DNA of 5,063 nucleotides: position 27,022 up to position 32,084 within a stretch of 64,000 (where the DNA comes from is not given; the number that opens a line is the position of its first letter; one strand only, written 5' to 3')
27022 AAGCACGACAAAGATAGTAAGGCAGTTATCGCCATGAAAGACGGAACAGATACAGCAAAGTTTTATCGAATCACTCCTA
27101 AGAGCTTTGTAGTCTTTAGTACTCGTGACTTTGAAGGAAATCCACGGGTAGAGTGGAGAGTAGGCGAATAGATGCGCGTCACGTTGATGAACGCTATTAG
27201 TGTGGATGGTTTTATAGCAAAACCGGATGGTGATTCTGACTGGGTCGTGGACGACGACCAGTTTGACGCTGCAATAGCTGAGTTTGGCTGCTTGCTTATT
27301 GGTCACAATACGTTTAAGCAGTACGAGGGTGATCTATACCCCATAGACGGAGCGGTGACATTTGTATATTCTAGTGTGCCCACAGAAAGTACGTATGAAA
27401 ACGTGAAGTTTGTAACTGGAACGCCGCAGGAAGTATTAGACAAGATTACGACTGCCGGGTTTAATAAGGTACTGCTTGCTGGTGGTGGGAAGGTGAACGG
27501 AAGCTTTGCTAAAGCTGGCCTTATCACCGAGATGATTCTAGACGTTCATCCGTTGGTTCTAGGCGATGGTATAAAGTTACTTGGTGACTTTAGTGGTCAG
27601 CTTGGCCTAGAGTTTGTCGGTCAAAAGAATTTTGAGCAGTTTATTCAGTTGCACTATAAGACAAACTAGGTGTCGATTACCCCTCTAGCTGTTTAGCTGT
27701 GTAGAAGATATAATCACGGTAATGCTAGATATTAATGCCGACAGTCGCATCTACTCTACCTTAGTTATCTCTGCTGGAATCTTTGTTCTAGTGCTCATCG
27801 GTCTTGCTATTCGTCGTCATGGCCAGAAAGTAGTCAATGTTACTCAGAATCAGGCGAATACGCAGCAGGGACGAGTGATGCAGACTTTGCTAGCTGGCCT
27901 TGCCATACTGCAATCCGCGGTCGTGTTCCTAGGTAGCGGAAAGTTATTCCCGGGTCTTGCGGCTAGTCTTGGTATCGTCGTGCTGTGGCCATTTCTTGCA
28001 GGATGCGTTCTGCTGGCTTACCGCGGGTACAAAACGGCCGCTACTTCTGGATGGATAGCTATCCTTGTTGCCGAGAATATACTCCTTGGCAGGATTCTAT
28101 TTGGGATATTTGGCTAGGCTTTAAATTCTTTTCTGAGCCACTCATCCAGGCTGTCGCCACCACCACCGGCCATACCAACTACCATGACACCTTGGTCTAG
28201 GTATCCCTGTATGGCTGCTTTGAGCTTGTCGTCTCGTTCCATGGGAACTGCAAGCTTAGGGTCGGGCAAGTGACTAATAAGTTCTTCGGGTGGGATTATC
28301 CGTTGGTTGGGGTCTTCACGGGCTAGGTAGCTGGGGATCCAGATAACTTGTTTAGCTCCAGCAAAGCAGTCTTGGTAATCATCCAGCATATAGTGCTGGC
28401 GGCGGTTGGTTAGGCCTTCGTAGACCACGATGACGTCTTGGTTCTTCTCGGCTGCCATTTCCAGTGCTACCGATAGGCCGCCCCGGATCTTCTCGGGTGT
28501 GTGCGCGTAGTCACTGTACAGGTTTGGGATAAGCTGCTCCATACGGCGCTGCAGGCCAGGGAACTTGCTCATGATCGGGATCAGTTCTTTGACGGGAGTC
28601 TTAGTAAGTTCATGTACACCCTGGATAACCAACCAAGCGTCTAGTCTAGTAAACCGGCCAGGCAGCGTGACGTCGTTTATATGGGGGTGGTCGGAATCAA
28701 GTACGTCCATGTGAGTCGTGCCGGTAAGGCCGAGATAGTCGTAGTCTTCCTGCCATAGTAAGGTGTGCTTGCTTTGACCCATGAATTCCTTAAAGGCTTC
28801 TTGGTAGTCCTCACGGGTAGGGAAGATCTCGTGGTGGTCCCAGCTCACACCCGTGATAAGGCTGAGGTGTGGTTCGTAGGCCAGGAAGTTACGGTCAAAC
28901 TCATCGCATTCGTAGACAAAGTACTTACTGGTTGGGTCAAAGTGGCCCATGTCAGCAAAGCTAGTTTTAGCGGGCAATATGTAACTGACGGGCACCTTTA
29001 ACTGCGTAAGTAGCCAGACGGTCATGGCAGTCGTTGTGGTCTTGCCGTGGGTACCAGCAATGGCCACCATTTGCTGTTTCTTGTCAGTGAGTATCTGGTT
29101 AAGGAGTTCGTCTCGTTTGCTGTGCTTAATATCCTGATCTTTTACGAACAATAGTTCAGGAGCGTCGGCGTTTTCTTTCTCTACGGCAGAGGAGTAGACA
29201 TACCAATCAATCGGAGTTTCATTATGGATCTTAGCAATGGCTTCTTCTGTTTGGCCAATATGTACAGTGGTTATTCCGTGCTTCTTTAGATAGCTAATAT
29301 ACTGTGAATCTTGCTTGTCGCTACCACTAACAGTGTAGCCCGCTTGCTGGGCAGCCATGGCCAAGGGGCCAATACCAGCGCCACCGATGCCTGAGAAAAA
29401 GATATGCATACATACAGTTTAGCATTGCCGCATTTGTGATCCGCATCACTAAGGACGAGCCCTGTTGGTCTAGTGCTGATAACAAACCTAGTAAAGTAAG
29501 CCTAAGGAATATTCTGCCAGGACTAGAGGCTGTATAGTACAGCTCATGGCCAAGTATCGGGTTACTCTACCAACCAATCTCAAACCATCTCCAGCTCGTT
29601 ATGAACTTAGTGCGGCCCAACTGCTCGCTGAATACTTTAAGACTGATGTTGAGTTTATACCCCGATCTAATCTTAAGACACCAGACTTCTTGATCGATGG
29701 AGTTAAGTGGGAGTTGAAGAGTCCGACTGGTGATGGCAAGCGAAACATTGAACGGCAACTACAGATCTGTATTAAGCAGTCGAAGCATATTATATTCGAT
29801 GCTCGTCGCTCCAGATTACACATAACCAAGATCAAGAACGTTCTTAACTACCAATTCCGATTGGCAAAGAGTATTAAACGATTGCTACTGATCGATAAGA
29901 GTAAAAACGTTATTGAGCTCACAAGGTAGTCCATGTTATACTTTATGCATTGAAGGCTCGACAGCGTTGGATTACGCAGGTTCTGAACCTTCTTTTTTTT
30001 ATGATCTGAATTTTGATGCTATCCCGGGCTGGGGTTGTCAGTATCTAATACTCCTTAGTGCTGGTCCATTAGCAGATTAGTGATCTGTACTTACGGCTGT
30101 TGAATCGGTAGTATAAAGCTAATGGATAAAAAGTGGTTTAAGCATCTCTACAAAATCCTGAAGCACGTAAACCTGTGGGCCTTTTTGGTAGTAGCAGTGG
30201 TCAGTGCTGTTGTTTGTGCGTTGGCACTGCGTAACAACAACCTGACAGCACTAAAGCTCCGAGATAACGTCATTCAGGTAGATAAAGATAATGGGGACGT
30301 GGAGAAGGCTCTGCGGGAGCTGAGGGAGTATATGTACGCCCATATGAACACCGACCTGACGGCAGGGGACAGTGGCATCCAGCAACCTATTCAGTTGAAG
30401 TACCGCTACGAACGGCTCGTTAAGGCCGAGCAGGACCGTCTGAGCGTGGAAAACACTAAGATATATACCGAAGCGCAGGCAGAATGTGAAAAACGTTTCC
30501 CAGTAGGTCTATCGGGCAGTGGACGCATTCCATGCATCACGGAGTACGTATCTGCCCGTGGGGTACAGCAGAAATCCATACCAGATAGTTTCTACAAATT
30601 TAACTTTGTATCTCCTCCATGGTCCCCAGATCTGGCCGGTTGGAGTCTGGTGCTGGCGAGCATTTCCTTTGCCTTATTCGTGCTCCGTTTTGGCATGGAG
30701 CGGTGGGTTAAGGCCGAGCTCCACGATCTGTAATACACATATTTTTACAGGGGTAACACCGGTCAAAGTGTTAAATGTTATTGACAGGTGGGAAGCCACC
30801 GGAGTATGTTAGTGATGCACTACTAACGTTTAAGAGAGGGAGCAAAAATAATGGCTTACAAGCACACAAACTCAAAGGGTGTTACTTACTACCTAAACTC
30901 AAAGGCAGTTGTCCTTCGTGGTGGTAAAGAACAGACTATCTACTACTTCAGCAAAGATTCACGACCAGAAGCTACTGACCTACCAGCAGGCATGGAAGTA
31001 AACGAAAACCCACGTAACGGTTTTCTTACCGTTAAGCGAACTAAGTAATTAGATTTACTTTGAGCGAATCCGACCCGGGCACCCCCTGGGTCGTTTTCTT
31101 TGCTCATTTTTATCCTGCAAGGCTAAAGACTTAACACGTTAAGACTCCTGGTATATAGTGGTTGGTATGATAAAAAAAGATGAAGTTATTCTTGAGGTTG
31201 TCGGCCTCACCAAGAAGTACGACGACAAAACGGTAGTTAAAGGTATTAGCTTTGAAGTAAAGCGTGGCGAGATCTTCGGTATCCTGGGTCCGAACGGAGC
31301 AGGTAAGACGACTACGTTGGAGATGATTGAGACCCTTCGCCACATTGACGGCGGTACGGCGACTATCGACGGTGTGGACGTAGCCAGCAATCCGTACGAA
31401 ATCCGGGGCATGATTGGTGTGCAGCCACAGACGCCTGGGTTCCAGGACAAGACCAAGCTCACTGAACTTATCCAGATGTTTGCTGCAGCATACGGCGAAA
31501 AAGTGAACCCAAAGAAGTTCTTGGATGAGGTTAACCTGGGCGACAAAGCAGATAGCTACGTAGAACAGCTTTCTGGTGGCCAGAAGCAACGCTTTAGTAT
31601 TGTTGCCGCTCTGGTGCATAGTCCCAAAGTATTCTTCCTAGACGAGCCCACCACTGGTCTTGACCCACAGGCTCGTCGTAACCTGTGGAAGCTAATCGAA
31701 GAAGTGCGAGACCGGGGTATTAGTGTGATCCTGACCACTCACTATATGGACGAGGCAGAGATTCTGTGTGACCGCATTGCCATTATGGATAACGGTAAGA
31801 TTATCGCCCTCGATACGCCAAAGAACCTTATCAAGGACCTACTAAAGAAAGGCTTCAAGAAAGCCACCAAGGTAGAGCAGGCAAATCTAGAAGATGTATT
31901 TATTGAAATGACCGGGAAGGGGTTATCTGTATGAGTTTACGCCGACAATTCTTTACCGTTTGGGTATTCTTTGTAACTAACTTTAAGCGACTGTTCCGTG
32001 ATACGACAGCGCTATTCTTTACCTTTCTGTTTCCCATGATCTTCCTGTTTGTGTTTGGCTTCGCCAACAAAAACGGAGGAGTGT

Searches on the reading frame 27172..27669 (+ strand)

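Call 76: search_protein_families(library=pfam, proteins=[window:27172-27669:+], max_evalue=0.001)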
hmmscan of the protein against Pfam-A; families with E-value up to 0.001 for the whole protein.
window:27172-27669:+ (165 aa): 1 family
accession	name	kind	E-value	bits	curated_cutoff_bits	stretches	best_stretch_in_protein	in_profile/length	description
PF01872.23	RibD_C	-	2.7e-16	60.4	24.1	1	3-153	3-190/197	RibD C-terminal domain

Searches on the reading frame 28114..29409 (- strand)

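Call 23: search_protein_families(library=pfam, proteins=[window:28114-29409:-], max_evalue=0.001)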
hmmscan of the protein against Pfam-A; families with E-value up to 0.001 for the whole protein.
window:28114-29409:- (431 aa): 3 families
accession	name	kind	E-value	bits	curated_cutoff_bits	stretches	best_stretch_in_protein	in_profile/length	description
PF01225.30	Mur_ligase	-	6.7e-13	49.3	21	1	2-109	1-93/95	Mur ligase family, catalytic domain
PF08245.18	Mur_ligase_M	-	7e-09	36.4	24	1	117-215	1-115/200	Mur ligase middle domain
PF02875.26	Mur_ligase_C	-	4.4e-05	24.8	28.4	1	289-412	2-123/127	Mur ligase, glutamate ligase domain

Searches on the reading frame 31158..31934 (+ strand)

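Call 76: search_protein_families(library=pfam, proteins=[window:31158-31934:+], max_evalue=0.001)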
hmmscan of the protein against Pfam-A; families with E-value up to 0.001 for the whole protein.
window:31158-31934:+ (258 aa): 5 families
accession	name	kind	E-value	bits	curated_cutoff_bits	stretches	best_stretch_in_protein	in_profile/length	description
PF00005.33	ABC_tran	-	1.9e-29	103.5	25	1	28-166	2-137/137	ABC transporter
PF13304.12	AAA_21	-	2.4e-17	64.4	27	1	126-195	226-298/304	AAA domain, putative AbiEii toxin, Type IV TA system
PF13175.12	AAA_15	-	1.8e-06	28.2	32.1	0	116-195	281-369/374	AAA ATPase domain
PF02463.25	SMC_N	-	8.1e-06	25.9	40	0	134-197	133-199/220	RecF/RecN/SMC N terminal domain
PF13476.12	AAA_23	-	0.00059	21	27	1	32-57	17-39/201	AAA domain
